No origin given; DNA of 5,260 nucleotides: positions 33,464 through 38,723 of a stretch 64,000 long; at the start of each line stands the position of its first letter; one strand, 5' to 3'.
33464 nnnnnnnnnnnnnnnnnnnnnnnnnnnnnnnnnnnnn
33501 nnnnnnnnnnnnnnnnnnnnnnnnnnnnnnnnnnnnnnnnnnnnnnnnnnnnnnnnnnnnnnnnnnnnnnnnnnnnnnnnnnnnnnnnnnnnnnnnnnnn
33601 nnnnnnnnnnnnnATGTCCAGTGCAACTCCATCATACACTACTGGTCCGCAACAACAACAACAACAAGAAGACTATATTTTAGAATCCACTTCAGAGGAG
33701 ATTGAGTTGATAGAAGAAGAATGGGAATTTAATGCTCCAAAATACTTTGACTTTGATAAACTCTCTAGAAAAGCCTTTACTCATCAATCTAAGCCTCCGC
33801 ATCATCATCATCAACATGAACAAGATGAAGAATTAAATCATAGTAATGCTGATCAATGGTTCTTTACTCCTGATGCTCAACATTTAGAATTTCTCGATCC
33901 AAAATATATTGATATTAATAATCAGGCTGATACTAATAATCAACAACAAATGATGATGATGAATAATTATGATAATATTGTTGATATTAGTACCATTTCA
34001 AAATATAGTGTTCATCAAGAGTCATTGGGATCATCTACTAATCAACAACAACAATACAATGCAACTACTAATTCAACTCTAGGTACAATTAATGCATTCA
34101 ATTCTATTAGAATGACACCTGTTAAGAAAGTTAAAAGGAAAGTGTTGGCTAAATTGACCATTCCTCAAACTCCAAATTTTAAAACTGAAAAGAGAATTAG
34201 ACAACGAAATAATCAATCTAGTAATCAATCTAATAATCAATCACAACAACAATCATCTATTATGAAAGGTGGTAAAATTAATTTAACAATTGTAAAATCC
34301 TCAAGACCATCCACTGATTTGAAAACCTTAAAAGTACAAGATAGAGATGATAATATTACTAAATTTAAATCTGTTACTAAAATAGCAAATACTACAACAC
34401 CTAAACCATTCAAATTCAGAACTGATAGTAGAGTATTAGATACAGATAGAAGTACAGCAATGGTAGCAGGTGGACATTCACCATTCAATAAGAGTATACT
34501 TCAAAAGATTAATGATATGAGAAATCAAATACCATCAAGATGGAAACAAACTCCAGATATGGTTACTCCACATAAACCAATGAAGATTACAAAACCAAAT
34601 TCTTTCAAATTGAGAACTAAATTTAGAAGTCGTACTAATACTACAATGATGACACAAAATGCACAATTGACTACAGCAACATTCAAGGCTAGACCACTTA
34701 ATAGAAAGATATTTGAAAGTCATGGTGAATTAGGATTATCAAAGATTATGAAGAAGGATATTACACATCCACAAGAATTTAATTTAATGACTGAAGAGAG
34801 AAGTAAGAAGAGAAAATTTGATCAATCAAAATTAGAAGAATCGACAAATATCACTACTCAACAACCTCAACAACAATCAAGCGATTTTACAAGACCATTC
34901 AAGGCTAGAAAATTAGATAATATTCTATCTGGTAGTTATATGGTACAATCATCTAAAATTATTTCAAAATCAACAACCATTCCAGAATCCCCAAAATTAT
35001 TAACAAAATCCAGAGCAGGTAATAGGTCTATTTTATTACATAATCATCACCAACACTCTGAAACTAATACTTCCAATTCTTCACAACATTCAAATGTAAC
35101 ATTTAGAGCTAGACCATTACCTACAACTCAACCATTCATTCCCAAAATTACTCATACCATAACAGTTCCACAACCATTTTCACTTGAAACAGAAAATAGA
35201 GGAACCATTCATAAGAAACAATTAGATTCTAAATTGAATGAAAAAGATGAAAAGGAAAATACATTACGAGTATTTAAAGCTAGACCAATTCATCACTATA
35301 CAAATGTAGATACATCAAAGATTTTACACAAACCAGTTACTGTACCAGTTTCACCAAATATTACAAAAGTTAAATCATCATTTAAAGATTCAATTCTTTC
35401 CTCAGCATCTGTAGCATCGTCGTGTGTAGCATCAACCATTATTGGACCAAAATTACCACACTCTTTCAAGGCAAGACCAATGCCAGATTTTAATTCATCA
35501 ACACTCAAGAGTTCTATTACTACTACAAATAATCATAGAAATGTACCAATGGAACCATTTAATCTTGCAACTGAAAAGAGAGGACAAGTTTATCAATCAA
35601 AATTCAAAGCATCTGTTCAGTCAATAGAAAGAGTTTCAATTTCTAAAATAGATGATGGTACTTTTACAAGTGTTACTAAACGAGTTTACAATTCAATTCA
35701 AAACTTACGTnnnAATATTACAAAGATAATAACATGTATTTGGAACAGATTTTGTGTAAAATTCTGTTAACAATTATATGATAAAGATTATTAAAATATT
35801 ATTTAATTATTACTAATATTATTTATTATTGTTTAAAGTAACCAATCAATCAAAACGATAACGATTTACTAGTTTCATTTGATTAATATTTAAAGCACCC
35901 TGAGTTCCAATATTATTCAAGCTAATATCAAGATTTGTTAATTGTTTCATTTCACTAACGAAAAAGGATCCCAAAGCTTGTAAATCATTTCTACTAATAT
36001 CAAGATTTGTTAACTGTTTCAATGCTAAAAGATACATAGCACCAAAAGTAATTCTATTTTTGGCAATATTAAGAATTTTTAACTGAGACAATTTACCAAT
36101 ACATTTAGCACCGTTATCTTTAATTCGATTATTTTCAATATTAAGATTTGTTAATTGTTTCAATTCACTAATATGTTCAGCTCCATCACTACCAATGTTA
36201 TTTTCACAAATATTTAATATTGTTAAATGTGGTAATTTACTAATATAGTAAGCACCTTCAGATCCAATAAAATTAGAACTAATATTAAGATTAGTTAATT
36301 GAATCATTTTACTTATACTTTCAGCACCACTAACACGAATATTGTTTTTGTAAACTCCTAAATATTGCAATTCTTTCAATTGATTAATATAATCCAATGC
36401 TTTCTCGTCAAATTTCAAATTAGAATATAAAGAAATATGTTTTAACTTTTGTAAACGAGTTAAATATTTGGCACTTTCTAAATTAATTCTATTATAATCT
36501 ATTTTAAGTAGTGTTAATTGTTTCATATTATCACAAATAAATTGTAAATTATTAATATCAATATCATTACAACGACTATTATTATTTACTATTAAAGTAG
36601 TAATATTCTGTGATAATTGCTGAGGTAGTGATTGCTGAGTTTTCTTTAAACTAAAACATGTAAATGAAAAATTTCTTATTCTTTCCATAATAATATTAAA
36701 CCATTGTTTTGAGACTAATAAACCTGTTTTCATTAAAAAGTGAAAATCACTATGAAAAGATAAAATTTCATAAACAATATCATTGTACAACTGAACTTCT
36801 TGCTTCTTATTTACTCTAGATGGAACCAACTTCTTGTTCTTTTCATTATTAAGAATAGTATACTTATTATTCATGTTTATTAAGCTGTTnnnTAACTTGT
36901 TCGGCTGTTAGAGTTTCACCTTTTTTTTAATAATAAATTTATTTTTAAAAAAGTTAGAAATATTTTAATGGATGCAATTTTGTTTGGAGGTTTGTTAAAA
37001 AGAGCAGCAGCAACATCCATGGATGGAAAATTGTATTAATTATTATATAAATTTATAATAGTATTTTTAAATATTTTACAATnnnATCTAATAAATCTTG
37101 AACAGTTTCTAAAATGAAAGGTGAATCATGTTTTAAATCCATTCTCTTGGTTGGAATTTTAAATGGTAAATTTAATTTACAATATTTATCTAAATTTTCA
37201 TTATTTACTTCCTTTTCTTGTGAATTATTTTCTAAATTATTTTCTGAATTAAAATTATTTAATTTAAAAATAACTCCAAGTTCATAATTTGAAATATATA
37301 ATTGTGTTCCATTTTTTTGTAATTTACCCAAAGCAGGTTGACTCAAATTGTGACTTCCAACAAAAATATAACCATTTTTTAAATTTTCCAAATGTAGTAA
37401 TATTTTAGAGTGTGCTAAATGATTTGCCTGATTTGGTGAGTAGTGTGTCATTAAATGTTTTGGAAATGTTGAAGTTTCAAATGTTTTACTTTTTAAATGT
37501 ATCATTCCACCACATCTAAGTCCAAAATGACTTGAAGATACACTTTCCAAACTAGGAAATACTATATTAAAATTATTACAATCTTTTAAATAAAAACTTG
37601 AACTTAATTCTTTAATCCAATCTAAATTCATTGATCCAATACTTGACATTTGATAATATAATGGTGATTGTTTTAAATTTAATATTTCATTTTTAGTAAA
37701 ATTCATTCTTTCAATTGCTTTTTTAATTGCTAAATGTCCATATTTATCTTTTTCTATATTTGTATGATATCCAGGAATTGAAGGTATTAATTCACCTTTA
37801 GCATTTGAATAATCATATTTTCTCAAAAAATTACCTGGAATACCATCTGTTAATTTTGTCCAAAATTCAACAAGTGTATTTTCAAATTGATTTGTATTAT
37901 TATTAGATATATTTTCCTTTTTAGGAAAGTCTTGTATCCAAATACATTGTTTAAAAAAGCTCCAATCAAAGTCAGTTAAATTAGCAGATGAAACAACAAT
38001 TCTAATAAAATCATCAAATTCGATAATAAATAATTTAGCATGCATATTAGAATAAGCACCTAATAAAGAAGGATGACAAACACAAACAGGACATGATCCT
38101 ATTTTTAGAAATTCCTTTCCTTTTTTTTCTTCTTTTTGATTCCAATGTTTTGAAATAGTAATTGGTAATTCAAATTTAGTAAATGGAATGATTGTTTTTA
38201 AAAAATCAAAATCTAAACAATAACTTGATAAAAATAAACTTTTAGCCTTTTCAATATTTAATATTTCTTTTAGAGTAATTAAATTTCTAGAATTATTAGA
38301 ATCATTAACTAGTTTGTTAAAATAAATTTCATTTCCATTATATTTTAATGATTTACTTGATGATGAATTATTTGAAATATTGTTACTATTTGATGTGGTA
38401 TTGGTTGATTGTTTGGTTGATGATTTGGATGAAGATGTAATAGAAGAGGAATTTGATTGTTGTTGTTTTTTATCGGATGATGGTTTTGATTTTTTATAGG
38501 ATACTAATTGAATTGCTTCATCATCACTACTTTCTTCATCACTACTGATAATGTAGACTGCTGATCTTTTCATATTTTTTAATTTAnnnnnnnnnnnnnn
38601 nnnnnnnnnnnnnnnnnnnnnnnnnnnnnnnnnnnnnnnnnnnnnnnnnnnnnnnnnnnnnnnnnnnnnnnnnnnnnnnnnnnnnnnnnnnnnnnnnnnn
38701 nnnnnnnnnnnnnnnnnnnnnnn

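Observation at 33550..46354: Cluster of chromosome-biology genes with E2F-type promoter motifs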

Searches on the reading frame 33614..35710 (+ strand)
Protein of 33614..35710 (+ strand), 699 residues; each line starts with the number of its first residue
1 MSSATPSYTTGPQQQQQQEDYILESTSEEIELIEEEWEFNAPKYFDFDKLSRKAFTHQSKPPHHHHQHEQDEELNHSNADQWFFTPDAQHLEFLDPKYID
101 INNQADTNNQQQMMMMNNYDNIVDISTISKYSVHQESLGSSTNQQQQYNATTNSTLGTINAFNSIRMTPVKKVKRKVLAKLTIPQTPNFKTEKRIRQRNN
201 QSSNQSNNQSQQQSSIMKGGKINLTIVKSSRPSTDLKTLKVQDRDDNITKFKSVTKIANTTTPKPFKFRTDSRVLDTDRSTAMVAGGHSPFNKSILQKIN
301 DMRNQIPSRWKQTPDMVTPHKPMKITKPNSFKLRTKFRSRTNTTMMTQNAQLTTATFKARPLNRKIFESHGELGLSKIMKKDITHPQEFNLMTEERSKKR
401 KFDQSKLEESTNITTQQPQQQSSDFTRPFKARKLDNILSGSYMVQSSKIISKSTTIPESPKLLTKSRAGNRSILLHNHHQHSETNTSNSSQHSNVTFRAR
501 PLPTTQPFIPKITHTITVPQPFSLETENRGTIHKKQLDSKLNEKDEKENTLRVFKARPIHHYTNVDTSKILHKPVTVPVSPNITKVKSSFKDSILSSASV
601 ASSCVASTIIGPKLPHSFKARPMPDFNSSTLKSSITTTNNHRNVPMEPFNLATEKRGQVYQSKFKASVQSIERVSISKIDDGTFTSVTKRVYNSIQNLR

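Call 12: search_protein_families(library=pfam, proteins=[window:33614-35710:+], max_evalue=0.01)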
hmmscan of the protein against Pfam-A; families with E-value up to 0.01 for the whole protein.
window:33614-35710:+ (699 aa): 1 family
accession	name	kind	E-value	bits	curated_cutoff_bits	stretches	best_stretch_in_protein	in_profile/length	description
PF12214.13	TPX2_importin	-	3.3e-22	79.7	29.5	3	323-461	1-134/135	Cell cycle regulated microtubule associated protein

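Call 14: list_cluster_members(proteins=[window:33614-35710:+, window:37086-38573:-, window:38683-42576:-, window:35846-36889:-])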
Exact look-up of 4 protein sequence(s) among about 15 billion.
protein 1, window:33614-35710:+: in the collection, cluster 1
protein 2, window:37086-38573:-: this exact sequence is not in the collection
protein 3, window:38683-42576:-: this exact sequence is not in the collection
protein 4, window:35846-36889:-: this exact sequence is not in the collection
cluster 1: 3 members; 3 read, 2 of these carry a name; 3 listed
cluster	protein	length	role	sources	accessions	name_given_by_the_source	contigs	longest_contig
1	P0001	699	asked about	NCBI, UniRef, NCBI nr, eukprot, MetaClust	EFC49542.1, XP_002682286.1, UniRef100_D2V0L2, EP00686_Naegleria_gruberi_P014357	predicted protein [Naegleria gruberi] | Predicted protein n=1 Tax=Naegleria gruberi TaxID=5762 RepID=D2V0L2_NAEGR | uncharacterized protein NAEGRDRAFT_45723 [Naegleria gruberi]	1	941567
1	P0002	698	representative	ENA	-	-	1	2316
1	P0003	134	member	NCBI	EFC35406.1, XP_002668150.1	predicted protein, partial [Naegleria gruberi]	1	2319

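Call 23: find_encoding_contigs(protein=window:33614-35710:+, flank=10000, max_places=3)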
Protein window:33614-35710:+ (699 aa): no gene with exactly this product is on record in the collection.

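Call 39: find_homologous_proteins(query=window:33614-35710:+, max_evalue=0.00001)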
Query window:33614-35710:+ (699 aa): 9 proteins with E <= 0.00001 among 6602 candidates.
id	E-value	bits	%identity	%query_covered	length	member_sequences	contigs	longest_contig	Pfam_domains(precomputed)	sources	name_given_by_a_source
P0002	0.0e+0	1502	99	100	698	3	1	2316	PF12214.14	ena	-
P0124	4.9e-143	496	46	96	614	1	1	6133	PF12214.14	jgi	-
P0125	2.2e-117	411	41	96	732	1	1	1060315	PF12214.14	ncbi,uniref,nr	ncbi:hypothetical protein FDP41_007628 [Naegleria fowleri]|uniref:TPX2 central domain-containing pro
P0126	6.5e-114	400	42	95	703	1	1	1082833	PF12214.14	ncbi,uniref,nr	ncbi:hypothetical protein C9374_007228 [Naegleria lovaniensis]|uniref:TPX2 central domain-containing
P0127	6.5e-8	50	43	10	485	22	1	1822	PF12214.14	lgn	-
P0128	1.7e-7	48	45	10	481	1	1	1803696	PF12214.14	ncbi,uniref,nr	ncbi:PREDICTED: protein TPX2-like [Populus euphratica]|uniref:Protein TPX2-like n=1 Tax=Populus euph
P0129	1.3e-6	45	26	52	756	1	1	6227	PF12214.14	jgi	jgi:hypothetical protein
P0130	2.6e-6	44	24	29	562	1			PF12214.14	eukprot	eukprot:Clim_evm23s144 gene=Clim_evmTU23s144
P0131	9.8e-6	42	43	10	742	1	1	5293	PF06886.17,PF12214.14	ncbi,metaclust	ncbi:hypothetical protein M569_05617, partial [Genlisea aurea]|metaclust:status=active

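Call 40: find_encoding_contigs(protein=P0126, flank=6000, max_places=2)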
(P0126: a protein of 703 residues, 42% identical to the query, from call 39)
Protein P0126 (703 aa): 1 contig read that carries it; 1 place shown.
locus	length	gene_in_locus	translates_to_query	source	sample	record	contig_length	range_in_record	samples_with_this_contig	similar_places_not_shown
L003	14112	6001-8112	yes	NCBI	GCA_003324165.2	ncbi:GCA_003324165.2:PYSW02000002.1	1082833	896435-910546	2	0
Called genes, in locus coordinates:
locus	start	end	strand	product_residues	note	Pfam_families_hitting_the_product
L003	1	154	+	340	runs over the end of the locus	-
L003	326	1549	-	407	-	-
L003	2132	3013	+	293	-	PF01507:PAPS_reduct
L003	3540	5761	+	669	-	PF09713:A_thal_3526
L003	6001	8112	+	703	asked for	PF12214:TPX2_importin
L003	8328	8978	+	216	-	-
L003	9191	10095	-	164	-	PF02136:NTF2 (weak)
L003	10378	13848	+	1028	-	PF25400:PH_FAN, PF14844:PH_BEACH, PF02138:Beach, PF13570:Beta-prop_ACSF4, PF23098:Beta-prop_NOL10_N, PF24796:WDR55, PF24817:WD40_WDHD1_1st, PF25175:Beta-prop_WDR5, +46 more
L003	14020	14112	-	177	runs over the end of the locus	PF05871:ESCRT-II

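Call 41: find_encoding_contigs(protein=P0125, flank=6000, max_places=2)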
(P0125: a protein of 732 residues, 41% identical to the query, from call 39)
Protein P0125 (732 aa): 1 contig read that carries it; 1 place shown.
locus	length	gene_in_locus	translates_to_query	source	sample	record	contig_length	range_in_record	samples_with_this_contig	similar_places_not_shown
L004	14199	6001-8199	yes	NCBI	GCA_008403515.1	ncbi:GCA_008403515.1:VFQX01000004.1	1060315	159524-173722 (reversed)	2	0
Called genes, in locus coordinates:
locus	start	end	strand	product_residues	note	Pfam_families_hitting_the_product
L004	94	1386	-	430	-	-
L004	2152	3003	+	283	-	PF01507:PAPS_reduct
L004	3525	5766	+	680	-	PF09713:A_thal_3526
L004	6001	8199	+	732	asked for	PF12214:TPX2_importin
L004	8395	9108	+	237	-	-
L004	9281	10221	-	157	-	PF02136:NTF2 (weak)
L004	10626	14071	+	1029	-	PF25400:PH_FAN, PF14844:PH_BEACH, PF02138:Beach, PF13570:Beta-prop_ACSF4, PF23098:Beta-prop_NOL10_N, PF24796:WDR55, PF24817:WD40_WDHD1_1st, PF25175:Beta-prop_WDR5, +45 more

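Call 42: find_encoding_contigs(protein=P0124, flank=6000, max_places=2)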
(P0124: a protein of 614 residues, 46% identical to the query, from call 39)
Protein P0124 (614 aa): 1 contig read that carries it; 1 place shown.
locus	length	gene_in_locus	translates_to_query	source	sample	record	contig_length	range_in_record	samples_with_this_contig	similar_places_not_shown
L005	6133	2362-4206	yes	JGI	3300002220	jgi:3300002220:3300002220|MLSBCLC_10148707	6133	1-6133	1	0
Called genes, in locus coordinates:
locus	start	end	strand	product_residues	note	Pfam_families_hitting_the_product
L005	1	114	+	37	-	?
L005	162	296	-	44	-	-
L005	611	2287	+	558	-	PF09713:A_thal_3526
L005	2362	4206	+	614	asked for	PF12214:TPX2_importin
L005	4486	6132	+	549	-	?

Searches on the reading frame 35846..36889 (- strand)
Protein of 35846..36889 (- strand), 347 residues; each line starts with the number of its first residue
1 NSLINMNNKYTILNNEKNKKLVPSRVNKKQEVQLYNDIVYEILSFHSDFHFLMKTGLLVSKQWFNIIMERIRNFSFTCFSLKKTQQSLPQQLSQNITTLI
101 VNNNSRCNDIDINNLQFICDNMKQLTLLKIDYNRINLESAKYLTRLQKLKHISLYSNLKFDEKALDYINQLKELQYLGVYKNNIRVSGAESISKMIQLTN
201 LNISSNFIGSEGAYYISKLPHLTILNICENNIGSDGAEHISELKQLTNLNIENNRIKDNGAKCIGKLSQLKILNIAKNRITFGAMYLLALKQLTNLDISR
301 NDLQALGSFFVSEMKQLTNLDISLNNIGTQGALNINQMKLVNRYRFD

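Call 12: search_protein_families(library=pfam, proteins=[window:35846-36889:-], max_evalue=0.01)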
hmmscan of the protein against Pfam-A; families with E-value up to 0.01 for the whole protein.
window:35846-36889:- (347 aa): 8 families
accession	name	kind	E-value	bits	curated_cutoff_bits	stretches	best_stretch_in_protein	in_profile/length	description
PF13855.12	LRR_8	-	2.2e-18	66.2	27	4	197-256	2-61/61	Leucine rich repeat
PF13516.12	LRR_6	-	4.5e-14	51.8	23.4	0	219-240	2-23/24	Leucine Rich repeat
PF23598.1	LRR_14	-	3.9e-13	49.3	40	2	88-257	85-252/353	Leucine-rich repeat region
PF12799.13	LRR_4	-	3.3e-12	46.7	27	2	244-281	1-37/44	Leucine Rich repeats (2 copies)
PF00560.39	LRR_1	-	1.9e-05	24.4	20.6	0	245-267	1-23/23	Leucine Rich Repeat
PF25013.1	LRR_Zer-1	-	3.4e-05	24.5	27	0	240-334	4-105/137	Zer-1-like, Leucine-rich repeats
PF23952.1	LRR_EndoS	-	0.0033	18.1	27.9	1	241-325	36-116/116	Endo-beta-N-acetylglucosaminidase EndoS LRR domain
PF14580.12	LRR_9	-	0.0034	17.4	30.5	0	190-278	58-150/175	Leucine-rich repeat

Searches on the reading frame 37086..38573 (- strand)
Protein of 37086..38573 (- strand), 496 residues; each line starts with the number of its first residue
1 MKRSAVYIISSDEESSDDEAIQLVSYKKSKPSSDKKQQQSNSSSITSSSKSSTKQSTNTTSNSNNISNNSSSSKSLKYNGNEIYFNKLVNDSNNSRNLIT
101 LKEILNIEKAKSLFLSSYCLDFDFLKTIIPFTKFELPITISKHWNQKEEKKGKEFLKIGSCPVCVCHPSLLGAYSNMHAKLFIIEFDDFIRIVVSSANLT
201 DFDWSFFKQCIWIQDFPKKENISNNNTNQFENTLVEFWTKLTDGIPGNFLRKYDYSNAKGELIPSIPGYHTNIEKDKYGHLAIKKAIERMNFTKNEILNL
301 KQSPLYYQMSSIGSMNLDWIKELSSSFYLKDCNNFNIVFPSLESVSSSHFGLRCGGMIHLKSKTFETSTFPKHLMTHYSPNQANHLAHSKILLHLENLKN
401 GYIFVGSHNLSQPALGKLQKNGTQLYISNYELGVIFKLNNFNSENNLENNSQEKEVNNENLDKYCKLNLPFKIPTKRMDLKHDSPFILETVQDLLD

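Call 12: search_protein_families(library=pfam, proteins=[window:37086-38573:-], max_evalue=0.01)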
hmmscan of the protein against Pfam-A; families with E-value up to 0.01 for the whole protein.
window:37086-38573:- (496 aa): 1 family
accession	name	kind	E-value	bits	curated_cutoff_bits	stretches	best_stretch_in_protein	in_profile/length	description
PF06087.18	Tyr-DNA_phospho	-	1.8e-65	222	22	1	88-477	10-443/445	Tyrosyl-DNA phosphodiesterase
